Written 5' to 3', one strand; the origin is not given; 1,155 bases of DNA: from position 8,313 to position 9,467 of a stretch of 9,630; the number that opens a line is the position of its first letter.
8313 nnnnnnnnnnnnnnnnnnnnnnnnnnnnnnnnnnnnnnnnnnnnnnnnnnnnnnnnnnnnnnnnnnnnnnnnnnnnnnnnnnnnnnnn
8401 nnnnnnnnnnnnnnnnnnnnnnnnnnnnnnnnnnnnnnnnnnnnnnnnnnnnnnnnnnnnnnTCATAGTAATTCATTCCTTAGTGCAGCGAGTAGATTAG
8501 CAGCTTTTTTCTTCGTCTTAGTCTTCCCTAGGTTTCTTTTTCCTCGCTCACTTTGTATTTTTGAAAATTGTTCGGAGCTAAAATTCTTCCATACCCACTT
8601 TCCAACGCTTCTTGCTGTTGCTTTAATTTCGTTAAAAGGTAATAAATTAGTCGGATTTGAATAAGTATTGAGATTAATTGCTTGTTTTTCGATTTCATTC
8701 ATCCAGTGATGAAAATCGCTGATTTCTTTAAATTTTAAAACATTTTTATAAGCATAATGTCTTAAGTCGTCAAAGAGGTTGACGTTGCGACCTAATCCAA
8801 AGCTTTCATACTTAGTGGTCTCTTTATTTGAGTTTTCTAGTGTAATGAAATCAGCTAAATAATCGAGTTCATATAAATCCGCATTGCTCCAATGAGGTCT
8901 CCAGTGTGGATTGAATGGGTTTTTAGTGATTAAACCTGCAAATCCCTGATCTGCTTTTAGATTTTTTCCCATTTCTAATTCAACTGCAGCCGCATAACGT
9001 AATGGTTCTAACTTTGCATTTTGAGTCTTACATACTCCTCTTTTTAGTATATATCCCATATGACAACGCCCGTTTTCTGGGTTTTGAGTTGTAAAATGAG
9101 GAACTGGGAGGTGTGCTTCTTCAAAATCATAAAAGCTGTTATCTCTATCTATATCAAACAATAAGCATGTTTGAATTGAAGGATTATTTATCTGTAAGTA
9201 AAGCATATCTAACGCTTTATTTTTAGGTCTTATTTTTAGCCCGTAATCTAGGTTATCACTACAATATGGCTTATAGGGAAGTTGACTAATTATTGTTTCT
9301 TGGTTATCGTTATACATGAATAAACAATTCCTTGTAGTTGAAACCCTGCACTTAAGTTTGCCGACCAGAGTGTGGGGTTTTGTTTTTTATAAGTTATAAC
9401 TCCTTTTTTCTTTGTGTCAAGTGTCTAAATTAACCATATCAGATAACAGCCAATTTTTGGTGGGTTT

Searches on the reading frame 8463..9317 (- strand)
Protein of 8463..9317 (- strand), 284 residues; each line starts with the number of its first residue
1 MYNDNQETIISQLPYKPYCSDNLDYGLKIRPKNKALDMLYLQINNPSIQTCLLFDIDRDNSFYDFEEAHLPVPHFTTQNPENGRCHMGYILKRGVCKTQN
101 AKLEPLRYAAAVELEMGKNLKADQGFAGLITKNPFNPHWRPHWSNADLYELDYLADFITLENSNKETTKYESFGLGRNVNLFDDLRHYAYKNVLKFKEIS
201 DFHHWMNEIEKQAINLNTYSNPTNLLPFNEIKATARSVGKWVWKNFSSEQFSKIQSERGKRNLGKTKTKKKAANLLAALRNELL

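Call 4: search_protein_families(library=pfam, proteins=[window:8463-9317:-], max_evalue=0.01)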
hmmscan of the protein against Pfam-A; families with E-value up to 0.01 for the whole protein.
window:8463-9317:- (284 aa): 2 families
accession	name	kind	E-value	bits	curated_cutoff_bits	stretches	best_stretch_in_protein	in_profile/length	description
PF03090.23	Replicase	-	7e-35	120.4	26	1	28-156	2-129/130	Replicase family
PF08708.16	PriCT_1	-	0.00096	19.2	21.1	1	175-244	11-67/67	Primase C terminal 1 (PriCT-1)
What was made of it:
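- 8463..9317 (-): rep: a ColE2-family primase-type initiator of 284 aa. Pfam PF03090 E=7e-35 plus PriCT_1 (call 4).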

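Call 17: search_dna_similar(query=window:8463-9317:-, collection=plasmids, mode=protein, max_rows=60, rows=spread)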
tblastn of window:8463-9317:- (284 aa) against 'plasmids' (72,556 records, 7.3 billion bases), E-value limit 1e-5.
Records with a match: 3051; places in all: 3203; records where one place covers at least 80% of the query: 2364.
Best place of each record, by identity: 95-99% 4; 60-80% 53; <60% 2994.
By first word of the organism name: Escherichia 1163; Klebsiella 397; Acinetobacter 332; Pseudomonas 216; Neisseria 147; Aeromonas 123; Salmonella 93; Xanthomonas 83; Enterobacter 69; Shigella 54; and 76 more.
By predicted mobility (MOB-suite, as given by PLSDB): mobilizable 1502; conjugative 1033; non-mobilizable 516.
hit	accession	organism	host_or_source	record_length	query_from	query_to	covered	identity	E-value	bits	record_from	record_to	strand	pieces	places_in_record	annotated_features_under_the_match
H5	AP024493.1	Providencia vermicola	Homo sapiens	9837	1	257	90%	98.1%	8e-171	530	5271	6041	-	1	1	hypothetical protein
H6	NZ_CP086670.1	Klebsiella pneumoniae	Homo sapiens,Cell culture,intestine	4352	4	257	89%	51.4%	4e-79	267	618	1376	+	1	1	replication initiation protein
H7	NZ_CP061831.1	Acinetobacter seifertii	Homo sapiens,blood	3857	12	257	87%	40.5%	2e-52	190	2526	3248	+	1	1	replication initiation protein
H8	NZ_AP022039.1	Aeromonas veronii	-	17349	8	256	88%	38.5%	5e-56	201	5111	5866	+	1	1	replication initiation protein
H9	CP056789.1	Escherichia coli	culture,Freshwater sample from upstream ...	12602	1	257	90%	37.0%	6e-38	184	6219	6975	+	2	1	none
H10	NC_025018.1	Aeromonas salmonicida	trout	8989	8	256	88%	37.7%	1e-53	194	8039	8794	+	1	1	replication initiation protein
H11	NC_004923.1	Aeromonas salmonicida subsp. salmonicida A449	-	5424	10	252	86%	38.3%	3e-54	196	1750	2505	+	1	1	replication initiation protein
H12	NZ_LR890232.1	Klebsiella pneumoniae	Homo sapiens,rectal swab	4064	10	256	87%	37.5%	5e-49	181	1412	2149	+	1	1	replication initiation protein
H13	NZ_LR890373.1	Klebsiella pneumoniae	Homo sapiens,urine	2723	12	252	85%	38.0%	1e-45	170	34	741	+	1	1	replication initiation protein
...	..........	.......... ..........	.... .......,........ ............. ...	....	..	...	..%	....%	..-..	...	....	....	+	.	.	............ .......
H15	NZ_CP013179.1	Aeromonas hydrophila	crucian carp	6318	7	256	88%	35.5%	8e-44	166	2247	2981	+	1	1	replication initiation protein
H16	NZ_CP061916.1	Escherichia coli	Goat,cell culture,feces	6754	12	256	86%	35.5%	3e-43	164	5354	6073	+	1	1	replication initiation protein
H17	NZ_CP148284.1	Escherichia coli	Dog,single cell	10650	13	253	85%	35.7%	9e-42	160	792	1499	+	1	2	replication initiation protein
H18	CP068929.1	Escherichia coli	Homo sapiens,Plasmid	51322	7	257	88%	34.1%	2e-39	153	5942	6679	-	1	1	replication initiation protein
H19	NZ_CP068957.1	Klebsiella pneumoniae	Homo sapiens,Plasmid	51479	7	257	88%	34.1%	2e-39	153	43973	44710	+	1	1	replication initiation protein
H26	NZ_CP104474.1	Escherichia coli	cheese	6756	13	253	85%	34.9%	1e-41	159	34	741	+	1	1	replication initiation protein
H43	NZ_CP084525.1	Edwardsiella ictaluri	Ictalurus punctatus,whole organism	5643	13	253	85%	31.4%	2e-35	141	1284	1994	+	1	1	replication initiation protein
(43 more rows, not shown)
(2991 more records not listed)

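Call 19: get_annotated_region(hit=H26, flank=1500)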
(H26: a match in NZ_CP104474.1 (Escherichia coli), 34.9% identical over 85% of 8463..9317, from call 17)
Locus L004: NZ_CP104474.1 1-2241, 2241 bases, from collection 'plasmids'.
description: Escherichia coli strain UC4224 plasmid pUC4224_2, complete sequence
organism: Escherichia coli (NCBI taxid 562)
taxonomy: Bacteria; Pseudomonadota; Gammaproteobacteria; Enterobacterales; Enterobacteriaceae; Escherichia; Escherichia coli
host: -; source: cheese; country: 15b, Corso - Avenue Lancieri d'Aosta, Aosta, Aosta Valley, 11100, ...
typing (MOB-suite, as given by PLSDB): mobilizable; replicon rep_cluster_2131; relaxase MOBQ
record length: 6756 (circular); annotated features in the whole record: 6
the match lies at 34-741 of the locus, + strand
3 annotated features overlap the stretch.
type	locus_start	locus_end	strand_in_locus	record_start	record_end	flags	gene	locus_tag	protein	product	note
CDS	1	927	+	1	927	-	-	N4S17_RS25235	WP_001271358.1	replication initiation protein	-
CDS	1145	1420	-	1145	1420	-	-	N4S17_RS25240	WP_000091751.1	hypothetical protein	-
CDS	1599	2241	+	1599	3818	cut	mobQ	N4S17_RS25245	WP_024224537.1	MobQ family relaxase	-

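Call 20: get_annotated_region(hit=H6, flank=1500)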
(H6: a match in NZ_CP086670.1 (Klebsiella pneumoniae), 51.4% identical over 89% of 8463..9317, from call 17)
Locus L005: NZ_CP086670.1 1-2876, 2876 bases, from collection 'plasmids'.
description: Klebsiella pneumoniae strain SCPM-O-B-8912 (11PKP/19a) plasmid p6, complete sequence
organism: Klebsiella pneumoniae (NCBI taxid 573)
taxonomy: Bacteria; Pseudomonadota; Gammaproteobacteria; Enterobacterales; Enterobacteriaceae; Klebsiella; Klebsiella pneumoniae
host: -; source: Homo sapiens,Cell culture,intestine; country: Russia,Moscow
typing (MOB-suite, as given by PLSDB): non-mobilizable
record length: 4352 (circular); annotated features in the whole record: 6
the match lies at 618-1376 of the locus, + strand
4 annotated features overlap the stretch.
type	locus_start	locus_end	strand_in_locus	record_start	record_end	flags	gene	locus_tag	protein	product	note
CDS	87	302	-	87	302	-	-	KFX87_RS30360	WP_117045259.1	hypothetical protein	-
CDS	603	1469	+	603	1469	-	-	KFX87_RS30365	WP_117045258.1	replication initiation protein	-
CDS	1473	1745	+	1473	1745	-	-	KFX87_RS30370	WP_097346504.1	HTH domain-containing protein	-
CDS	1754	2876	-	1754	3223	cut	-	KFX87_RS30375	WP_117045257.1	relaxase/mobilization nuclease domain-containing protein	-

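Call 27: search_solved_structures(query=window:8463-9317:-, max_evalue=0.01, show_alignments=2)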
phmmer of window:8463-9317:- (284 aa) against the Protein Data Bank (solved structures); distinct sequences matched with E-value up to 0.01: 1.
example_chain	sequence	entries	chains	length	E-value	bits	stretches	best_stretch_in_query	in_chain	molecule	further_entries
3vw4_A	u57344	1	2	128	1.2e-07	34.7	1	177-273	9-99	Rep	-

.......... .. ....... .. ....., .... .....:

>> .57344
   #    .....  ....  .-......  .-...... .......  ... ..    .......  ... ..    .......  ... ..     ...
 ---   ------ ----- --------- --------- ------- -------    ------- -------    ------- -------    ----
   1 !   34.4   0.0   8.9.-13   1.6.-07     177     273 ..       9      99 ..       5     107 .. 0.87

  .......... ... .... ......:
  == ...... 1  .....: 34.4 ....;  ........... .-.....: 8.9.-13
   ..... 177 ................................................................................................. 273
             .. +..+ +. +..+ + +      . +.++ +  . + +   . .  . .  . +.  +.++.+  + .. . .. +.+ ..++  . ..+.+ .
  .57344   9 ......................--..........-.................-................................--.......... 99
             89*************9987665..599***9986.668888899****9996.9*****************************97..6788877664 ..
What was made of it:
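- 8463..9317 (-): Residues 177-273 match the ColE2-P9 Rep DNA-binding domain, PDB 3vw4, E=1.2e-7 (call 27).
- On ColE2-type (class C theta) replication origin: Call 27 (3vw4 Rep DNA-binding domain, E=1.2e-7).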

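Call 35: search_dna_similar(query=window:8463-9317:-, collection=plasmids, mode=protein, max_rows=60, rows=best)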
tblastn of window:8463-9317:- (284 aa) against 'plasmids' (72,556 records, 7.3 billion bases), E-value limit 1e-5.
Records with a match: 3051; places in all: 3203; records where one place covers at least 80% of the query: 2364.
Best place of each record, by identity: 95-99% 4; 60-80% 53; <60% 2994.
By first word of the organism name: Escherichia 1163; Klebsiella 397; Acinetobacter 332; Pseudomonas 216; Neisseria 147; Aeromonas 123; Salmonella 93; Xanthomonas 83; Enterobacter 69; Shigella 54; and 76 more.
By predicted mobility (MOB-suite, as given by PLSDB): mobilizable 1502; conjugative 1033; non-mobilizable 516.
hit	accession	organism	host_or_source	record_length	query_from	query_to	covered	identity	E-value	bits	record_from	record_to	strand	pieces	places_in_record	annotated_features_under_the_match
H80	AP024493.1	Providencia vermicola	Homo sapiens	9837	1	257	90%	98.1%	8e-171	530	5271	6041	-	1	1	hypothetical protein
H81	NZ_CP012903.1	Providencia rettgeri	Homo sapiens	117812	1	257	90%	98.1%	9e-171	530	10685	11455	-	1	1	replication initiation protein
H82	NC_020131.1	Citrobacter freundii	-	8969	1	257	90%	96.9%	3e-168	523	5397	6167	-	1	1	replication initiation protein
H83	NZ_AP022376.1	Providencia rettgeri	Homo sapiens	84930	1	228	80%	97.8%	6e-150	470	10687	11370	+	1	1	replication initiation protein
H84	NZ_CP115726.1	Citrobacter braakii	-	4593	1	256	90%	65.0%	5e-113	362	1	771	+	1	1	replication initiation protein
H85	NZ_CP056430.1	Klebsiella pneumoniae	culture,Wastewater influent sample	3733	3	256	89%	65.0%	4e-115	364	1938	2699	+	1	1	replication initiation protein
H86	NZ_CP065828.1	Klebsiella pneumoniae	Homo sapiens,urine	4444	1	257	90%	62.3%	2e-110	355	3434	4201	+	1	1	replication initiation protein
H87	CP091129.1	Serratia marcescens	Canis lupus familiaris,pure bacterial ...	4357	3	257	90%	62.4%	2e-103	335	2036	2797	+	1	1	replication initiation protein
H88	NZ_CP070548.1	Citrobacter freundii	Homo sapiens,urine (permanent catheter)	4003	12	256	86%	64.9%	8e-107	343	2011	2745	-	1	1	replication initiation protein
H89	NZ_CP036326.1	Klebsiella pneumoniae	Homo sapiens,blood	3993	12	256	86%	64.5%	6e-107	343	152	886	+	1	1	replication initiation protein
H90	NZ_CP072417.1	Klebsiella pneumoniae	Homo sapiens,blood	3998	12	256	86%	64.5%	7e-107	343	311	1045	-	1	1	replication initiation protein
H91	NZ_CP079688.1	Klebsiella pneumoniae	-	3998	12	256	86%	64.5%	7e-107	343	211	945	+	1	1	replication initiation protein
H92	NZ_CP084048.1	Klebsiella pneumoniae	Homo sapiens,urine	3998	12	256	86%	64.5%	7e-107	343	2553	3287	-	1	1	replication initiation protein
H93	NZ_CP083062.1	Klebsiella pneumoniae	Homo sapiens,rectal swab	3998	12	256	86%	64.5%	7e-107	343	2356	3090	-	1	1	replication initiation protein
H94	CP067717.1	Klebsiella pneumoniae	Homo sapiens,other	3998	12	256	86%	64.5%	7e-107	343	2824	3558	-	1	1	replication initiation protein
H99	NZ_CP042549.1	Klebsiella michiganensis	Homo sapiens,Whole organism,clinical ...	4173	12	256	86%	64.5%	3e-106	342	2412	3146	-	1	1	replication initiation protein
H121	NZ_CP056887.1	Klebsiella pneumoniae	culture,Wastewater influent sample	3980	3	256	89%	61.8%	9e-101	327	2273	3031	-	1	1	replication initiation protein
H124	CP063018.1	Klebsiella pneumoniae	Homo sapiens,urine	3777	3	256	89%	61.4%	1e-97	317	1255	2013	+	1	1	replication initiation protein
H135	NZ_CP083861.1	Enterobacter kobei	Homo sapiens,sputum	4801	1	257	90%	50.4%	2e-79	268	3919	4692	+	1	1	replication initiation protein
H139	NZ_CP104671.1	Escherichia coli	Homo sapiens,urine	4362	1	257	90%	49.6%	1e-77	263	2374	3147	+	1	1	replication initiation protein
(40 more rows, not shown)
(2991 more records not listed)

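Call 36: get_annotated_region(hit=H85, flank=1300)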
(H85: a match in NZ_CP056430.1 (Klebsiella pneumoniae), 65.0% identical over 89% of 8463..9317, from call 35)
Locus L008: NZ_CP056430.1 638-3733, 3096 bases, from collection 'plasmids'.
description: Klebsiella pneumoniae strain RHBSTW-00515 plasmid pRHBSTW-00515_6, complete sequence
organism: Klebsiella pneumoniae (NCBI taxid 573)
taxonomy: Bacteria; Pseudomonadota; Gammaproteobacteria; Enterobacterales; Enterobacteriaceae; Klebsiella; Klebsiella pneumoniae
host: -; source: culture,Wastewater influent sample; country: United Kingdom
typing (MOB-suite, as given by PLSDB): non-mobilizable
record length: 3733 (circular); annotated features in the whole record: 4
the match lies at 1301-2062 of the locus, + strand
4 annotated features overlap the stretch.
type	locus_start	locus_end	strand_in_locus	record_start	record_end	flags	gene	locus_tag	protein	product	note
CDS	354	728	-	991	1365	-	mobC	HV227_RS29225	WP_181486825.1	plasmid mobilization relaxosome protein MobC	-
CDS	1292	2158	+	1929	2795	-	-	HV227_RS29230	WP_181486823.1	replication initiation protein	-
CDS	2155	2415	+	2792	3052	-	-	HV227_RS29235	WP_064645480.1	DDE transposase family protein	-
CDS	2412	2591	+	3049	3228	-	-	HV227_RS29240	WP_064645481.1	hypothetical protein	-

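Call 37: get_annotated_region(hit=H86, flank=1300)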
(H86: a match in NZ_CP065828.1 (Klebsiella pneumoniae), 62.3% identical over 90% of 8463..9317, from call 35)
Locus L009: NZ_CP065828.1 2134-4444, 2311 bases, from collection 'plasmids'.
description: Klebsiella pneumoniae strain KpPF25 plasmid p3, complete sequence
organism: Klebsiella pneumoniae (NCBI taxid 573)
taxonomy: Bacteria; Pseudomonadota; Gammaproteobacteria; Enterobacterales; Enterobacteriaceae; Klebsiella; Klebsiella pneumoniae
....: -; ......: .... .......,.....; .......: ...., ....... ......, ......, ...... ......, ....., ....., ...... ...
typing (MOB-suite, as given by PLSDB): non-mobilizable
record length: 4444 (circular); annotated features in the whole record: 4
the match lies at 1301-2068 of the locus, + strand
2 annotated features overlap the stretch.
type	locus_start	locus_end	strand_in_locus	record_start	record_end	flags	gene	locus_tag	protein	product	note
CDS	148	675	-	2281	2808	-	-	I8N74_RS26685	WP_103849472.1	hypothetical protein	-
CDS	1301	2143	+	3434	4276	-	-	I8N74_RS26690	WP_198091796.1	replication initiation protein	-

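Call 38: get_annotated_region(hit=H87, flank=1300)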
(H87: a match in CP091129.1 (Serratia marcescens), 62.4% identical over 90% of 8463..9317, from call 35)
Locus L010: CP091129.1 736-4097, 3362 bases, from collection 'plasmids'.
description: Serratia marcescens strain CM2015_854 plasmid unnamed4, complete sequence
organism: Serratia marcescens (NCBI taxid 615)
taxonomy: Bacteria; Pseudomonadota; Gammaproteobacteria; Enterobacterales; Yersiniaceae; Serratia; Serratia marcescens
host: -; source: Canis lupus familiaris,pure bacterial culture,Wound fluid; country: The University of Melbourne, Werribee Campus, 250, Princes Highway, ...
typing (MOB-suite, as given by PLSDB): mobilizable; replicon rep_cluster_1451; relaxase MOBQ
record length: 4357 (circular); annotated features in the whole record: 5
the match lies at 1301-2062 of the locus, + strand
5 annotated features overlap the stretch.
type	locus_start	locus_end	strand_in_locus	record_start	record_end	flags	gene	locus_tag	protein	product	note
CDS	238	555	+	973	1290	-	-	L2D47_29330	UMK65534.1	hypothetical protein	-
CDS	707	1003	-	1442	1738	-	-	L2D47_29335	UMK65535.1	hypothetical protein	-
CDS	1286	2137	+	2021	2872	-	-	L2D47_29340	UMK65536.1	replication initiation protein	-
CDS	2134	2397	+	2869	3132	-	-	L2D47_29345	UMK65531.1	plasmid replication protein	-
CDS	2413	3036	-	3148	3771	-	-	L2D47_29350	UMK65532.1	3'-5' exonuclease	-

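Call 39: get_annotated_region(hit=H92, flank=1300)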
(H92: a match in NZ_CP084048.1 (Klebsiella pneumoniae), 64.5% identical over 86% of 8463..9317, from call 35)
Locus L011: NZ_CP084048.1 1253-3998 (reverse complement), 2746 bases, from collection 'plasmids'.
description: Klebsiella pneumoniae subsp. pneumoniae strain WRC12_S471M plasmid pWRC12_P4, complete sequence
organism: Klebsiella pneumoniae (NCBI taxid 72407)
taxonomy: Bacteria; Pseudomonadota; Gammaproteobacteria; Enterobacterales; Enterobacteriaceae; Klebsiella; Klebsiella pneumoniae
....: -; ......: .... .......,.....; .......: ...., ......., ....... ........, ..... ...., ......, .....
typing (MOB-suite, as given by PLSDB): mobilizable; relaxase MOBQ
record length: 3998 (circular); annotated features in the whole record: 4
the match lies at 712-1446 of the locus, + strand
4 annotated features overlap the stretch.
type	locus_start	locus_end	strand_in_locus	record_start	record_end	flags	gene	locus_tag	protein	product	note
CDS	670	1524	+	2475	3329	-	-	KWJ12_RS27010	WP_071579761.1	replication initiation protein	-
CDS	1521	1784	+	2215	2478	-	-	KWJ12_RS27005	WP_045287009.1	hypothetical protein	-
CDS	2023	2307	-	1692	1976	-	-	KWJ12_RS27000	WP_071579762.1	conjugal transfer protein TraD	-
CDS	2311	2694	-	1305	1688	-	-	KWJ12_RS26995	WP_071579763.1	hypothetical protein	-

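Call 40: get_annotated_region(hit=H99, flank=1300)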
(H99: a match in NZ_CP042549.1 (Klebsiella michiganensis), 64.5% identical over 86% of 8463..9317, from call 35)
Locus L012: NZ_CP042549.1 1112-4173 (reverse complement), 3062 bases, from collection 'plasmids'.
description: Klebsiella michiganensis strain C52 plasmid pC52_004, complete sequence
organism: Klebsiella michiganensis (NCBI taxid 1134687)
taxonomy: Bacteria; Pseudomonadota; Gammaproteobacteria; Enterobacterales; Enterobacteriaceae; Klebsiella; Klebsiella michiganensis
host: -; source: Homo sapiens,Whole organism,clinical sample; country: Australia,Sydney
typing (MOB-suite, as given by PLSDB): mobilizable; relaxase MOBQ
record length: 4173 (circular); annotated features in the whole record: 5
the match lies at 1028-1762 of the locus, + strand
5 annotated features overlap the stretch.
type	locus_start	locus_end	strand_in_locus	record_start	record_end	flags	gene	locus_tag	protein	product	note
CDS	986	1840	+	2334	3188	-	-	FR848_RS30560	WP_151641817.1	replication initiation protein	-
CDS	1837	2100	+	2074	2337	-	-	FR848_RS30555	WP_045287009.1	hypothetical protein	-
CDS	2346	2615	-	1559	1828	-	-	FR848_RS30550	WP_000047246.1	conjugal transfer protein TraD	-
CDS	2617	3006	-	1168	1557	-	-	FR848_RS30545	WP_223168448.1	hypothetical protein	-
CDS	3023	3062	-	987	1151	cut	-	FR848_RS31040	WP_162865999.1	hypothetical protein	-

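Call 41: get_annotated_region(hit=H121, flank=1300)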
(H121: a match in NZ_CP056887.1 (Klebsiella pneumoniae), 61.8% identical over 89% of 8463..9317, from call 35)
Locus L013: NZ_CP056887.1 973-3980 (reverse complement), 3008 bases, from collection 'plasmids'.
description: Klebsiella pneumoniae strain RHBSTW-00062 plasmid pRHBSTW-00062_5, complete sequence
organism: Klebsiella pneumoniae (NCBI taxid 573)
taxonomy: Bacteria; Pseudomonadota; Gammaproteobacteria; Enterobacterales; Enterobacteriaceae; Klebsiella; Klebsiella pneumoniae
host: -; source: culture,Wastewater influent sample; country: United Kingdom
typing (MOB-suite, as given by PLSDB): mobilizable; replicon rep_cluster_1451; relaxase MOBQ
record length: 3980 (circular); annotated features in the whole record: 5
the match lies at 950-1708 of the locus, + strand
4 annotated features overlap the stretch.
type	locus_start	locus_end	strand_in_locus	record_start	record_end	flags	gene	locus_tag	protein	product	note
CDS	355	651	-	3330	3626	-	-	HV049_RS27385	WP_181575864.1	hypothetical protein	-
CDS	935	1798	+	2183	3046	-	-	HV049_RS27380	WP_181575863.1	replication initiation protein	-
CDS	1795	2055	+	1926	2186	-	-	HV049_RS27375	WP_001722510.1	hypothetical protein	-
CDS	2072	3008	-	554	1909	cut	-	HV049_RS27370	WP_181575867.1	MobA/MobL family protein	-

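Call 42: get_annotated_region(hit=H124, flank=1300)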
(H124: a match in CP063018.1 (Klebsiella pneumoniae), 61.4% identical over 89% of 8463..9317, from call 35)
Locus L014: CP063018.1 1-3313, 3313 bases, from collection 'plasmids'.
description: Klebsiella pneumoniae strain CriePir99 plasmid unnamed5, complete sequence
organism: Klebsiella pneumoniae (NCBI taxid 573)
taxonomy: Bacteria; Pseudomonadota; Gammaproteobacteria; Enterobacterales; Enterobacteriaceae; Klebsiella; Klebsiella pneumoniae
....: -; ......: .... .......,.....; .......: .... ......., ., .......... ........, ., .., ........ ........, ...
typing (MOB-suite, as given by PLSDB): mobilizable; replicon rep_cluster_1451; relaxase MOBQ
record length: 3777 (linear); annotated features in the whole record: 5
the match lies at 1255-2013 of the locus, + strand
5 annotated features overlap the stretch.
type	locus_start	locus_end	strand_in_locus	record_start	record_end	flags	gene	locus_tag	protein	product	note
CDS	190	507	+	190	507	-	-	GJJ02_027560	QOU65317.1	hypothetical protein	-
CDS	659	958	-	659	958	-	-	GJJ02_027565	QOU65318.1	hypothetical protein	-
CDS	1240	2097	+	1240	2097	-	-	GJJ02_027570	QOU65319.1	replication initiation protein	-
CDS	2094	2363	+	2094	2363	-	-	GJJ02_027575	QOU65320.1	HTH domain-containing protein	-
CDS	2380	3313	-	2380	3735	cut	-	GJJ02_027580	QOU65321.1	MobA/MobL family protein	-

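Call 43: get_annotated_region(hit=H135, flank=1300)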
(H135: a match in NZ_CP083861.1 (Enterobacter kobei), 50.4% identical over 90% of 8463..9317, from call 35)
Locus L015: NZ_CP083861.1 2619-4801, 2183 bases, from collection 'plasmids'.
description: Enterobacter kobei strain 12379-yvys plasmid p12379_4, complete sequence
organism: Enterobacter kobei (NCBI taxid 208224)
taxonomy: Bacteria; Pseudomonadota; Gammaproteobacteria; Enterobacterales; Enterobacteriaceae; Enterobacter; Enterobacter kobei
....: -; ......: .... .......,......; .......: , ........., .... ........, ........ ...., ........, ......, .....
typing (MOB-suite, as given by PLSDB): non-mobilizable
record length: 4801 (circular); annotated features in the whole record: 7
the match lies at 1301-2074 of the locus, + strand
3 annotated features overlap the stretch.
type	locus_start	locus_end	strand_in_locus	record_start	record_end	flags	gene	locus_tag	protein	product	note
CDS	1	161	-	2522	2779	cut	-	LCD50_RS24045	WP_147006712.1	hypothetical protein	-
CDS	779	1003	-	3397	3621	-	-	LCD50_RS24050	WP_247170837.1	hypothetical protein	-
CDS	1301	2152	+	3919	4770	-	-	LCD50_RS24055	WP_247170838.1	replication initiation protein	-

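Call 44: get_annotated_region(hit=H139, flank=1300)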
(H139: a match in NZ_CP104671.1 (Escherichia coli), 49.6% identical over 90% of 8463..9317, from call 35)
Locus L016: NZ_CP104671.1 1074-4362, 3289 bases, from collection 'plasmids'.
description: Escherichia coli strain 2021CK-00607 plasmid unnamed6, complete sequence
organism: Escherichia coli (NCBI taxid 562)
taxonomy: Bacteria; Pseudomonadota; Gammaproteobacteria; Enterobacterales; Enterobacteriaceae; Escherichia; Escherichia coli
host: -; source: Homo sapiens,urine; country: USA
typing (MOB-suite, as given by PLSDB): non-mobilizable
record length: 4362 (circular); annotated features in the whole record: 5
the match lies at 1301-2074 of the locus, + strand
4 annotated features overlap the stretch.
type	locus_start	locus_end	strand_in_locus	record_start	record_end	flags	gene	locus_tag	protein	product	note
CDS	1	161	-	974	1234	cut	-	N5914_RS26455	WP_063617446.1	hypothetical protein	-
CDS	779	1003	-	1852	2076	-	-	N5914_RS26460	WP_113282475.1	hypothetical protein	-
CDS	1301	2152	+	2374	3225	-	-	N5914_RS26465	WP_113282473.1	replication initiation protein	-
CDS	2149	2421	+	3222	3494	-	-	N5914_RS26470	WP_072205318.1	plasmid replication protein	-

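Call 55: search_protein_families(library=ncbifam, proteins=[window:8463-9317:-], max_evalue=0.01)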
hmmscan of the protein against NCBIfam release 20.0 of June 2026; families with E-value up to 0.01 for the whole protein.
window:8463-9317:- (284 aa): 0 families

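Call 62: get_annotated_region(hit=H11, flank=1500)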
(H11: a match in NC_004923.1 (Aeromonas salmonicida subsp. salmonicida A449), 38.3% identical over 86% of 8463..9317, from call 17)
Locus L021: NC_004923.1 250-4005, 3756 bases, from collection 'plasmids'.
description: Aeromonas salmonicida subsp. salmonicida A449 plasmid pAsa1, complete sequence
organism: Aeromonas salmonicida subsp. salmonicida A449 (NCBI taxid 382245)
taxonomy: Bacteria; Pseudomonadota; Gammaproteobacteria; Aeromonadales; Aeromonadaceae; Aeromonas; Aeromonas salmonicida; Aeromonas salmonicida subsp. salmonicida A449
host: -; source: -; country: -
typing (MOB-suite, as given by PLSDB): non-mobilizable; replicon rep_cluster_1010
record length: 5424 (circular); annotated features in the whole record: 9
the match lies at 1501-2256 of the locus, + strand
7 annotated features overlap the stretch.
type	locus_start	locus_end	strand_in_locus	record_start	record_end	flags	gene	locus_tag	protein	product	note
CDS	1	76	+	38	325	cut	-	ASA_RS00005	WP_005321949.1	hypothetical protein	-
CDS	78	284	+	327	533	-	-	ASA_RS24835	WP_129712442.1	hypothetical protein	-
CDS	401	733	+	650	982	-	-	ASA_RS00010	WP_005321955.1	hypothetical protein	-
CDS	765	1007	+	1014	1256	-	-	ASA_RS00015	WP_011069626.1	type II toxin-antitoxin system RelB/DinJ family antitoxin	-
CDS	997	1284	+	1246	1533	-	-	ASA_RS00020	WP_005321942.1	type II toxin-antitoxin system RelE/ParE family toxin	GO:0030541 - plasmid partitioning [Evidence IEA]; GO:0051290 - protein heterotetramerization [Evidence IEA]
CDS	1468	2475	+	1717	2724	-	-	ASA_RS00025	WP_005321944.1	replication initiation protein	-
CDS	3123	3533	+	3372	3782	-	-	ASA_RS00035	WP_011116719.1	MobC family plasmid mobilization relaxosome protein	-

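Call 63: get_annotated_region(hit=H7, flank=1500)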
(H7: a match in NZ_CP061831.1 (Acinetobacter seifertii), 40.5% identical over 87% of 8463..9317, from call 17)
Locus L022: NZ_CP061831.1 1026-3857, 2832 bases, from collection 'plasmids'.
description: Acinetobacter seifertii strain AS42 plasmid pAS42-3, complete sequence
organism: Acinetobacter seifertii (NCBI taxid 1530123)
taxonomy: Bacteria; Pseudomonadota; Gammaproteobacteria; Moraxellales; Moraxellaceae; Acinetobacter; Acinetobacter seifertii
host: -; source: Homo sapiens,blood; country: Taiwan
typing (MOB-suite, as given by PLSDB): mobilizable; relaxase MOBP
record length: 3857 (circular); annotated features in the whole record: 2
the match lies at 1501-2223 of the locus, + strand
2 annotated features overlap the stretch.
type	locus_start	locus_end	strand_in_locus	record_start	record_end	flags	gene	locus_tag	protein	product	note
CDS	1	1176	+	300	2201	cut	-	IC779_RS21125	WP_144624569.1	relaxase/mobilization nuclease domain-containing protein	-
CDS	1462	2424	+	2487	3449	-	-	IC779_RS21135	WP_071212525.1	replication initiation protein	-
